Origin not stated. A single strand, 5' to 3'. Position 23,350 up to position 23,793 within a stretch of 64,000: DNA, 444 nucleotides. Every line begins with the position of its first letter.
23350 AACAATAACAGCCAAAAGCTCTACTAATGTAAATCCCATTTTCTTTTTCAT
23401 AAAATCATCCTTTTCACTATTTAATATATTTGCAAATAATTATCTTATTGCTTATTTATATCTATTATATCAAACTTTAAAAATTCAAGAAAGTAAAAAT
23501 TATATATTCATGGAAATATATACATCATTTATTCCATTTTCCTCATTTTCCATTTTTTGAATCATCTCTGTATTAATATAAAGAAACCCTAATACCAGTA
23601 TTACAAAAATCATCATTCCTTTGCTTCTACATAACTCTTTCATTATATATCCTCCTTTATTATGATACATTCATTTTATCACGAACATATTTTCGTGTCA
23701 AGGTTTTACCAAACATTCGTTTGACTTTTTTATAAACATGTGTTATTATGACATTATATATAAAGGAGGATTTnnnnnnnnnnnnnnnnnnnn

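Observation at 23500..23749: SOS-controlled small membrane protein divergent from lexA: candidate cell-division inhibitor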

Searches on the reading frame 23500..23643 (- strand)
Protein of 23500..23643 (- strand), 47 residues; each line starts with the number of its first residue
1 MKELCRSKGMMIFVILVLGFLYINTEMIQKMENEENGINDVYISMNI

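Call 5: search_protein_families(library=pfam, proteins=[window:23500-23643:-], max_evalue=0.01)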
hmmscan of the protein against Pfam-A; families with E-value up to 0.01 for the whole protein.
window:23500-23643:- (47 aa): 0 families

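Call 7: find_homologous_proteins(query=window:23503-23643:-, max_evalue=10)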
Query seq(47 aa) (47 aa): 2 proteins with E <= 10 among 2 candidates.
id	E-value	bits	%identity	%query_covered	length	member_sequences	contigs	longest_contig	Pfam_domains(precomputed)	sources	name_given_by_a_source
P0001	2.6e-22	93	100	100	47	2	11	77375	-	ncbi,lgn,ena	-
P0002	2.0e-15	72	81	100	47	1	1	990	-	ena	-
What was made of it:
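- Tried and rejected: It found only itself and one 81% relative (call 7).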

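Call 24: find_homologous_proteins(query=A1, max_evalue=1)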
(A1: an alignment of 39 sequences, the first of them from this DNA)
Query A1 (39 sequences) (47 aa, profile of the alignment): 108 proteins with E <= 1 among 235 candidates.
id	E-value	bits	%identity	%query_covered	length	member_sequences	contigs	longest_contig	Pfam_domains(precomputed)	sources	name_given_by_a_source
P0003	1.2e-9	55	31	62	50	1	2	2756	-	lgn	-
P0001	8.6e-9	53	100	100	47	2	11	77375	-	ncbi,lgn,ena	-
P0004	7.5e-8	50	31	62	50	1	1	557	-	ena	-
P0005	1.0e-7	49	-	-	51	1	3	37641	-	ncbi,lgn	-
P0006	2.4e-7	48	-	-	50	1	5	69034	-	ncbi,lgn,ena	-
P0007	2.6e-7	48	28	68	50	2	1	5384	-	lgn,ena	-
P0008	9.9e-7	46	26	83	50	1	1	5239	-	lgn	-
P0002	1.3e-6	46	81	100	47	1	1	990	-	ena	-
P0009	1.2e-5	43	-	-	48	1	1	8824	-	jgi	jgi:hypothetical protein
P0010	2.3e-5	42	-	-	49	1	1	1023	-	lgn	-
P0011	4.9e-5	41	27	79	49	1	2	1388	-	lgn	-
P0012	5.3e-5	41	30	96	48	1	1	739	-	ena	-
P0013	6.5e-5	40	-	-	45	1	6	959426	-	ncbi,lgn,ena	-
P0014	7.9e-5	40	-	-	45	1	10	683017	-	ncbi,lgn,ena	-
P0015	8.6e-5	40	-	-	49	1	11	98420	-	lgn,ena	-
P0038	8.2e-4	37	30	96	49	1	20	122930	-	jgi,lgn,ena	-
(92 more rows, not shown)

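Call 25: search_protein_families(library=ncbifam, alignment_id=A1, max_evalue=10)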
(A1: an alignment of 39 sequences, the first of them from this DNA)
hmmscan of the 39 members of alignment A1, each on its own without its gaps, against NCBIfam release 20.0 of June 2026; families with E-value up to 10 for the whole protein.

A. member 1, seq(47 aa): 0 families

B. families by the number of members that match (of 39 scanned): 10 families
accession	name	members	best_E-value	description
TIGR03076.1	near_not_gcvH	2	0.057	chlamydial GcvH-like protein upstream region protein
NF045931.1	LP_sig_MAG6090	2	0.19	lipoprotein, MAG6090 family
NF003190.0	PRK04164.1-1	1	0.018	hypothetical protein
NF010152.0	PRK13629.1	1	0.044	threonine/serine transporter TdcC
TIGR04512.1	Mycopla_NOT_gsn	1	0.047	STREFT protein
NF007635.1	PRK10299.1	1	0.047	PhoP/PhoQ regulatory lipoprotein MgrB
NF010723.1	PRK14125.1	1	0.068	cell division suppressor protein YneA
NF053600.1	MbhI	1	0.073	membrane-bound hydrogenase complex subunit MbhI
NF045773.1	cytochro_C550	1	0.09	cytochrome c550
NF009313.0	PRK12674.1-1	1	0.17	Na+/H+ antiporter subunit G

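Call 43: find_encoding_contigs(protein=P0002, flank=3000, max_places=3)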
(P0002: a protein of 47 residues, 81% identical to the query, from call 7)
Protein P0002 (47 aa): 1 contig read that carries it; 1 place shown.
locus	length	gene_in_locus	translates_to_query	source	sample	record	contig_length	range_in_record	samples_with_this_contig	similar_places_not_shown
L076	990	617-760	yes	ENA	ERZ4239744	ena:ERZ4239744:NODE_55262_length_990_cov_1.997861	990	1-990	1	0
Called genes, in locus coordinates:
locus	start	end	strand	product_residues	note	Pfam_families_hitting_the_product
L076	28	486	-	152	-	PF01726:LexA_DNA_bind, PF00717:Peptidase_S24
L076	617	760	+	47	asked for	-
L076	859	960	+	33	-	PF07963:N_methyl (weak)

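Call 46: predict_structure(alignment_id=A3)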
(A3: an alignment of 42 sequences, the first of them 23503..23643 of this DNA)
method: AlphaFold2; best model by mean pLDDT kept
length: 47 residues; sequences in the alignment: 42
mean_pLDDT: 73.7   pTM: 0.39
mean pLDDT of the five models: 73.7, 72.7, 71.5, 69.1, 68.6
residues with pLDDT >= 90: 13; 70-90: 13; 50-70: 20; < 50: 1
segments of 3 or more residues with pLDDT < 50: none
pLDDT, mean of each block of 10 residues (from residue 1): 65 93 89 63 52
secondary structure, 60 per line:
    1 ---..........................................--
elements in order: H4-45
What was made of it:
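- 23500..23643 (-): Coding sequence of the 47-aa small membrane protein (stop codon included). The model is one helix, residues 4-45, with pLDDT about 90 for residues 11-30 (call 46).
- On YneA/SosA class (SOS-induced membrane division inhibitors next to lexA): The model is a single helix with high confidence for residues 11-30 (call 46).
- Tried and rejected: It gave a single helix, so a fold search would be meaningless and was not run (call 46).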

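Call 47: search_protein_representatives(alignment_id=A3)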
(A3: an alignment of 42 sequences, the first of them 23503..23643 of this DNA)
Query: 42 sequences, 49 profile positions. Proteins with E-value up to 0.001 (for the whole library): 203; up to 1e-10: 19; up to 1e-30: 0. The best 150 are listed.
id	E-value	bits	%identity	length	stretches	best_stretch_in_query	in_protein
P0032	4.9e-20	86.9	-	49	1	1-49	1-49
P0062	2.6e-17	78.2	-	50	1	1-49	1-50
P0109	7.7e-15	70.3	-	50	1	1-48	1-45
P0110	4.0e-14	68.0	-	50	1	1-48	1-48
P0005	1.1e-12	63.4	-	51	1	1-47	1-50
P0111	1.3e-12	63.1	-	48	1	1-48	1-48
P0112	2.7e-12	62.1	-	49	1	1-48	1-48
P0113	7.2e-12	60.8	-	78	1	1-39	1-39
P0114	1.2e-11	60.0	-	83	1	1-42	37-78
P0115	1.8e-11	59.5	-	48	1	1-48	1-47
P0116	2.7e-11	58.9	-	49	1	1-48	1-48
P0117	3.3e-11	58.7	-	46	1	1-47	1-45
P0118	3.3e-11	58.6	-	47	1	1-40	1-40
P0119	5.4e-11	58.0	-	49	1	1-48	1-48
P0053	7.4e-11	57.5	-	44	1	1-39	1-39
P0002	8.3e-09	50.9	-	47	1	1-48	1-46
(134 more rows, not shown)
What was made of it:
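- There are 108 clusters in the 90%-identity database and 203 clusters at 50% identity, nearly all 43-52 aa (calls 24, 47).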

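Call 48: find_encoding_contigs(protein=P0038, flank=3500, max_places=3)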
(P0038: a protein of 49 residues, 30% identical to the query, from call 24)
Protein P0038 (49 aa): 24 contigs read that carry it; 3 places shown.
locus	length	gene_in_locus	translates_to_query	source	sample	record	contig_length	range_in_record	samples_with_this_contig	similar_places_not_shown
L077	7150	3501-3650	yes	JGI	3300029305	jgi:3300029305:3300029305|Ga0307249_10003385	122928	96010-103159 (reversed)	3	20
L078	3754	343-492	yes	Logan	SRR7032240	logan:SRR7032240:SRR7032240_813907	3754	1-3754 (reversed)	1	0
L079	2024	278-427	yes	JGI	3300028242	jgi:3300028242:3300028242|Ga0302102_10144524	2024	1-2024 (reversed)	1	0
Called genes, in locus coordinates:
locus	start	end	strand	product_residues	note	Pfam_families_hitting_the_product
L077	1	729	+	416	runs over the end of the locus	-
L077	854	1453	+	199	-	-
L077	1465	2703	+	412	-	PF00919:UPF0004, PF04055:Radical_SAM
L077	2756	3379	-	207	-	PF01726:LexA_DNA_bind, PF00717:Peptidase_S24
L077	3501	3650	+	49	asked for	-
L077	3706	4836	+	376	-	PF06925:MGDG_synth, PF04101:Glyco_tran_28_C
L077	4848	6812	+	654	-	PF00456:Transketolase_N, PF02779:Transket_pyr, PF02780:Transketolase_C (weak), PF22613:Transketolase_C_1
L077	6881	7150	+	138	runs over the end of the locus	-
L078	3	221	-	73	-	?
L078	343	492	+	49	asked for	-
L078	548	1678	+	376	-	PF06925:MGDG_synth, PF04101:Glyco_tran_28_C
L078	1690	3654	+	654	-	PF00456:Transketolase_N, PF02779:Transket_pyr, PF02780:Transketolase_C (weak), PF22613:Transketolase_C_1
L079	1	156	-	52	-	?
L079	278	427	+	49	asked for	-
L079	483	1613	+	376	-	PF06925:MGDG_synth, PF04101:Glyco_tran_28_C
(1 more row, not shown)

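Call 49: find_encoding_contigs(protein=P0009, flank=3500, max_places=2)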
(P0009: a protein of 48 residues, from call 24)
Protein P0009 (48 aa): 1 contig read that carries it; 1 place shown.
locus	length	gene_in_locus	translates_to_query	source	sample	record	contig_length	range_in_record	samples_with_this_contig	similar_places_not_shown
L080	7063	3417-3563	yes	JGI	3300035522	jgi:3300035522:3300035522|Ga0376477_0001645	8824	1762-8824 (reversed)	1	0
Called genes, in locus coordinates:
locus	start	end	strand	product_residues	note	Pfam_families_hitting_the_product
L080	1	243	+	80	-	?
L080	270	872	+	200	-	PF01551:Peptidase_M23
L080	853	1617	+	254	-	PF02163:Peptidase_M50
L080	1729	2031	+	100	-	PF00829:Ribosomal_L21p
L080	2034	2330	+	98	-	PF04327:Peptidase_Prp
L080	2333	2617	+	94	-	PF01016:Ribosomal_L27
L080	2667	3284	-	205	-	PF01726:LexA_DNA_bind, PF00717:Peptidase_S24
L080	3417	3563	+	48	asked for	-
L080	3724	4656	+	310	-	PF00318:Ribosomal_S2, PF07498:Rho_N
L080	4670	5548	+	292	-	PF25025:EF-Ts_N (weak), PF00889:EF_TS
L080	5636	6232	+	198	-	-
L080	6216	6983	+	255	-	-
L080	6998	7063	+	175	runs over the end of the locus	PF01765:RRF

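Call 56: find_encoding_contigs(protein=P0001, flank=1500, max_places=4)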
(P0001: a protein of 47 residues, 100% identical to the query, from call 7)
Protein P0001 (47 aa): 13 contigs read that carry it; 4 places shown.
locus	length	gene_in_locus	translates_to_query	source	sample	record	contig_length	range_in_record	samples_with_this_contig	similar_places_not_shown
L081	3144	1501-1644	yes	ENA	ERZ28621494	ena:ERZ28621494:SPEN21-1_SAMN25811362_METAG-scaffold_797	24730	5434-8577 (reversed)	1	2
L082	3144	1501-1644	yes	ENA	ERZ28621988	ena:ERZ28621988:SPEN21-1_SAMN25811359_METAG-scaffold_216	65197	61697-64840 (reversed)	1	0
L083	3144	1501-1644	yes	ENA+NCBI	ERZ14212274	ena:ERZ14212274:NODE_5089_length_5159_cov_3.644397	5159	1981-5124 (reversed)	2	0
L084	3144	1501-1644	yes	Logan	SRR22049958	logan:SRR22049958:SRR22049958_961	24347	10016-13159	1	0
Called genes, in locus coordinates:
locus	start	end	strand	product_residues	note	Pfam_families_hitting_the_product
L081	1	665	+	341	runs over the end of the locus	-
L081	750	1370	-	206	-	PF01726:LexA_DNA_bind, PF00717:Peptidase_S24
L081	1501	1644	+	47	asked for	-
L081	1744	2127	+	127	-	PF07963:N_methyl (weak)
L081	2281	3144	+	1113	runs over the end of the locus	PF01832:Glucosaminidase, PF07523:Big_3 (faint), PF16403:Bact_surface_Ig-like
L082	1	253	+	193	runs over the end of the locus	-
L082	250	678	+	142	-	-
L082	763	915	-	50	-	PF00717:Peptidase_S24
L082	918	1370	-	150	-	-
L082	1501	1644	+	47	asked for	-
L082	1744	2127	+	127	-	PF07963:N_methyl (weak)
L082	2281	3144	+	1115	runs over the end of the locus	-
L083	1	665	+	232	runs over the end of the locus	?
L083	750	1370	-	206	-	PF01726:LexA_DNA_bind, PF00717:Peptidase_S24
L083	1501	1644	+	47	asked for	-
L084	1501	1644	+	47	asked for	-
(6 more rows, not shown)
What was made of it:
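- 23500..23643 (-): The identical protein is called as a gene on 13 metagenomic contigs (call 56).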
